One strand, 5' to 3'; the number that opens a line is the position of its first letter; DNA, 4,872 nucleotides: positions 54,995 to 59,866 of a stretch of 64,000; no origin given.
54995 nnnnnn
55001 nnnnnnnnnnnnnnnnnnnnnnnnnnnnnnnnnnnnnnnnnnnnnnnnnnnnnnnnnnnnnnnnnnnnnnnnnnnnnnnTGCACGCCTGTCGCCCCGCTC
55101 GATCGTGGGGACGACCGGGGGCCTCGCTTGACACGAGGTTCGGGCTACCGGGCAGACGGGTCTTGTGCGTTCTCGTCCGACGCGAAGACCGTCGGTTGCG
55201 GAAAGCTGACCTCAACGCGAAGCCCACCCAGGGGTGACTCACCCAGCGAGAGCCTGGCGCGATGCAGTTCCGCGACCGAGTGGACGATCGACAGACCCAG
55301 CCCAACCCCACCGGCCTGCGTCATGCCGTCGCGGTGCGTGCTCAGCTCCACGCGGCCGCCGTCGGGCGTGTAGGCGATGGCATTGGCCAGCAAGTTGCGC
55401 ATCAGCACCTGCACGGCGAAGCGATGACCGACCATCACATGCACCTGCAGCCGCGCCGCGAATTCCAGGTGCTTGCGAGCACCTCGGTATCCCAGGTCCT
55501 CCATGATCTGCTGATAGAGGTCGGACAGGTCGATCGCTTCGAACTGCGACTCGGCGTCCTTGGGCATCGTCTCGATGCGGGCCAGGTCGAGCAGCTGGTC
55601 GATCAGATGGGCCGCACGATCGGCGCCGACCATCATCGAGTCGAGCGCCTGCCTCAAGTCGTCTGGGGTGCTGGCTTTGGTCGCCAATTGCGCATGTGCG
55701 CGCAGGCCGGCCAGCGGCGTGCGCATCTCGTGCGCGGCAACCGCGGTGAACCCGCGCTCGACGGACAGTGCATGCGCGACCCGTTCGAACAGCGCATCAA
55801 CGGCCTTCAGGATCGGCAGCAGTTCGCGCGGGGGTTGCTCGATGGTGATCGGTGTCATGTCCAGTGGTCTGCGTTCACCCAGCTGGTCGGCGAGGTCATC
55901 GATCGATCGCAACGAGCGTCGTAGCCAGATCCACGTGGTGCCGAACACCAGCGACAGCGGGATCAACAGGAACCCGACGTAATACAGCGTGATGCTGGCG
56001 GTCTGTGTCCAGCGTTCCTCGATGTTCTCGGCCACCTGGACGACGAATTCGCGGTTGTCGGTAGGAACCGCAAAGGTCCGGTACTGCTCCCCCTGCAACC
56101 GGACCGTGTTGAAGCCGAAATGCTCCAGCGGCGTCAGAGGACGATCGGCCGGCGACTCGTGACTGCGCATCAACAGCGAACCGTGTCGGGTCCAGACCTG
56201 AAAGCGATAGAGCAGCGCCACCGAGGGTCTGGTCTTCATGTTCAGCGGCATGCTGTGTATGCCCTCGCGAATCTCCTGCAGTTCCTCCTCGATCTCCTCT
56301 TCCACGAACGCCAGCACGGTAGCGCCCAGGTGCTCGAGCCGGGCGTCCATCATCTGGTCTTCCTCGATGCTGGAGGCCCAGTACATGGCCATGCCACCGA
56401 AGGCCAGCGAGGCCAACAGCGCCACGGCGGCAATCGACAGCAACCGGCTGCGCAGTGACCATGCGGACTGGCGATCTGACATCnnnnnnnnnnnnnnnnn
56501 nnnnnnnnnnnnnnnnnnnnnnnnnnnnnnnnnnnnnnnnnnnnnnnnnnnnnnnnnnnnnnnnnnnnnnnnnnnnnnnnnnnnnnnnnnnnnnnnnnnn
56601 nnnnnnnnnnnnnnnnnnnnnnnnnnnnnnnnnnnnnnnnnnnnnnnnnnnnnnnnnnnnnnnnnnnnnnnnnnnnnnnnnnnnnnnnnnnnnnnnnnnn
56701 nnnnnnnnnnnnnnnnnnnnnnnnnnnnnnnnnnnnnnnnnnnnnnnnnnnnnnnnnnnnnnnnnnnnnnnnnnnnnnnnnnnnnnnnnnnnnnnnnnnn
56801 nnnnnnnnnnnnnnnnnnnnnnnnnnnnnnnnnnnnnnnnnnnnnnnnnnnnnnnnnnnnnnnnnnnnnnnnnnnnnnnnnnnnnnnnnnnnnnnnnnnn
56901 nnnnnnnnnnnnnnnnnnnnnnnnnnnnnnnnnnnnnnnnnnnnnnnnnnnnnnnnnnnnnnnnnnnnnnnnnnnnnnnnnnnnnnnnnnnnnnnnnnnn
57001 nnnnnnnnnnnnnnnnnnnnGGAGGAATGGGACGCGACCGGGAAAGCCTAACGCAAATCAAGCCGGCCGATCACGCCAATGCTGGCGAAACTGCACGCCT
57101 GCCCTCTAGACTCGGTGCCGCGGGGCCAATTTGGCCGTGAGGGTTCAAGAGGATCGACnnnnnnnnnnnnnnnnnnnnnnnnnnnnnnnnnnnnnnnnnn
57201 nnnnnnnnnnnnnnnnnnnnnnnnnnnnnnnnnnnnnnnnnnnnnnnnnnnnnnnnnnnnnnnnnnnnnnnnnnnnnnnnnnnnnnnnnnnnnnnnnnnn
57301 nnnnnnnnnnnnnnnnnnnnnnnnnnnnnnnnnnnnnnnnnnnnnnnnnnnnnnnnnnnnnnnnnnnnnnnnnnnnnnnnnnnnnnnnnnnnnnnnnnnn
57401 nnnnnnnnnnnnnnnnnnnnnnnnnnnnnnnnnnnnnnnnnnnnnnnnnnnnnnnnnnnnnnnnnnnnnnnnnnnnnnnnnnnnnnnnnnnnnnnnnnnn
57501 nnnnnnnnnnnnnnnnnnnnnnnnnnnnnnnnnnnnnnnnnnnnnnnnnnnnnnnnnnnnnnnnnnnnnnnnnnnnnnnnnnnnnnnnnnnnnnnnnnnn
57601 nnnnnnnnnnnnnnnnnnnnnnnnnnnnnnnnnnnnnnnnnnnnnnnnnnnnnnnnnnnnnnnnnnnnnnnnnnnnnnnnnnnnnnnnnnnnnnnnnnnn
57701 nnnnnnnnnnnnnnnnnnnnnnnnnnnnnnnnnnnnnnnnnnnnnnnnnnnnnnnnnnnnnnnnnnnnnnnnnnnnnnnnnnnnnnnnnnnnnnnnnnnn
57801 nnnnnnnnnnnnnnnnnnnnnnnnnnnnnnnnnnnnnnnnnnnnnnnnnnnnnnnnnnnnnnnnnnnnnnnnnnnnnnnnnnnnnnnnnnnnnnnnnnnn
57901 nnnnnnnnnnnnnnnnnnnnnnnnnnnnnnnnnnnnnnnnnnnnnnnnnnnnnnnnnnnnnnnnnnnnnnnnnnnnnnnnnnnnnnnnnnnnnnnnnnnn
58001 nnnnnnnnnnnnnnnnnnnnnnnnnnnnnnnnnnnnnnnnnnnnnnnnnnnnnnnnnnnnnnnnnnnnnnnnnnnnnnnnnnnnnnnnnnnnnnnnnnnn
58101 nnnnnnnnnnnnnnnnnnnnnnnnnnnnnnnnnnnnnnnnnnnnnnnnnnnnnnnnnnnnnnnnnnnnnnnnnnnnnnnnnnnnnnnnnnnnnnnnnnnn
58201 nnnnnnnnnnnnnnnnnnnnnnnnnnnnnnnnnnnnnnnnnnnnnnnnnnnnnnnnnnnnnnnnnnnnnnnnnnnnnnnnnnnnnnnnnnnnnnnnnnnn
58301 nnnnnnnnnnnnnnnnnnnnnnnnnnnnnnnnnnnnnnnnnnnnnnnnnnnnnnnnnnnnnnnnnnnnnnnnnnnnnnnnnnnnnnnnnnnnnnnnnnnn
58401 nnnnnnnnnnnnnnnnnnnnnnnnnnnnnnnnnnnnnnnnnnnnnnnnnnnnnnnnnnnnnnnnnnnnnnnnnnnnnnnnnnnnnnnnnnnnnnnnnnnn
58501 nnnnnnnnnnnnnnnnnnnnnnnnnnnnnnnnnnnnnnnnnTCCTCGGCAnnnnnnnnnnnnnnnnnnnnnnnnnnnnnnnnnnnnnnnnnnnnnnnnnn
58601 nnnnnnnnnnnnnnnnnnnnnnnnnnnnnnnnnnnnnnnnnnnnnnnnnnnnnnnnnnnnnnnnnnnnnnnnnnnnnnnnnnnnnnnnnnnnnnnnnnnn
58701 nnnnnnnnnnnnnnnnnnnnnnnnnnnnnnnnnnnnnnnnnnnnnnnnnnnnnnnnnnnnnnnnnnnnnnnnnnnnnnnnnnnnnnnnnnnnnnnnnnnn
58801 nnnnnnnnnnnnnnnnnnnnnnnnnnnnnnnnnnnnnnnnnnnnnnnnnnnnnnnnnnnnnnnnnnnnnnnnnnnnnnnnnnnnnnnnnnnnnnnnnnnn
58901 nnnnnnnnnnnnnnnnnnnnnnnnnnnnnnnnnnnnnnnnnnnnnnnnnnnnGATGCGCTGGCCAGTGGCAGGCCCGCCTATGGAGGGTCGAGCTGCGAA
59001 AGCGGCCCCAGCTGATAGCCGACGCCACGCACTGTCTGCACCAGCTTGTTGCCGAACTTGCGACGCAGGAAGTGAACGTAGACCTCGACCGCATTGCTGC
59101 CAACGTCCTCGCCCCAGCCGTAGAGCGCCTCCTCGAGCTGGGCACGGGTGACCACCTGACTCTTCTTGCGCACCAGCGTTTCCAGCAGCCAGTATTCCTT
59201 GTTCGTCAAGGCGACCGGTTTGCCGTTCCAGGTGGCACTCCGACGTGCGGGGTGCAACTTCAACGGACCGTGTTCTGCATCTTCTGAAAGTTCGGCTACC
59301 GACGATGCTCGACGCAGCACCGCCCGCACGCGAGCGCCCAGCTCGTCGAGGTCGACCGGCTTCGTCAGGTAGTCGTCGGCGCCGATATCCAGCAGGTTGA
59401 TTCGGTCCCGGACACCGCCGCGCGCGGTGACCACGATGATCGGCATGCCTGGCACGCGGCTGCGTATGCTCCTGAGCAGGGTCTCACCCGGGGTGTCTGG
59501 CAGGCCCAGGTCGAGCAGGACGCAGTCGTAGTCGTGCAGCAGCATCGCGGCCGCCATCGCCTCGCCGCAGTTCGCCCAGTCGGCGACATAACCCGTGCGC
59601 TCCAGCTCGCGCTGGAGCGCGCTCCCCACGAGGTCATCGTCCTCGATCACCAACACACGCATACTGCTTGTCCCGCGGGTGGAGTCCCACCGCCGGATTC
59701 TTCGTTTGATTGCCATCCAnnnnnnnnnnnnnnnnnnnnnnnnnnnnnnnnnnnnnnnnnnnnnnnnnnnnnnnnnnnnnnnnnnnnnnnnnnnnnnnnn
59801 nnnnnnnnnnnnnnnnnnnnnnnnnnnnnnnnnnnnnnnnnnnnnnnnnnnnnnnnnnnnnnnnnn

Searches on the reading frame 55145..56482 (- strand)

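Call 82: search_protein_families(library=pfam, proteins=[window:55145-56482:-], max_evalue=0.0001)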
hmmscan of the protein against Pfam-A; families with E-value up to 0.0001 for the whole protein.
window:55145-56482:- (445 aa): 3 families
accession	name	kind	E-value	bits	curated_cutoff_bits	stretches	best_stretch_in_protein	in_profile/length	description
PF00512.31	HisKA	-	8.2e-17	61.5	26.9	1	243-304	3-64/66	His Kinase A (phospho-acceptor) domain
PF02518.31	HATPase_c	-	2.5e-08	34.8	26.4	0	387-430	67-110/111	Histidine kinase-, DNA gyrase B-, and HSP90-like ATPase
PF08521.16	2CSK_N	-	4.1e-05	24.1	23.2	0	94-159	68-135/140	Two-component sensor kinase N-terminal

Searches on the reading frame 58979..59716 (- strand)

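Call 82: search_protein_families(library=pfam, proteins=[window:58979-59716:-], max_evalue=0.0001)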
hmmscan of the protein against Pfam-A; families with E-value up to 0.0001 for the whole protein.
window:58979-59716:- (245 aa): 2 families
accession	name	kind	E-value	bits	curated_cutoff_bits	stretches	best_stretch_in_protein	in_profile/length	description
PF00072.30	Response_reg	-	3.5e-25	88.8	30.2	1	21-130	1-110/111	Response regulator receiver domain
PF00486.34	Trans_reg_C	-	1.9e-20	73.1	26.2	1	165-236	1-77/77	Transcriptional regulatory protein, C terminal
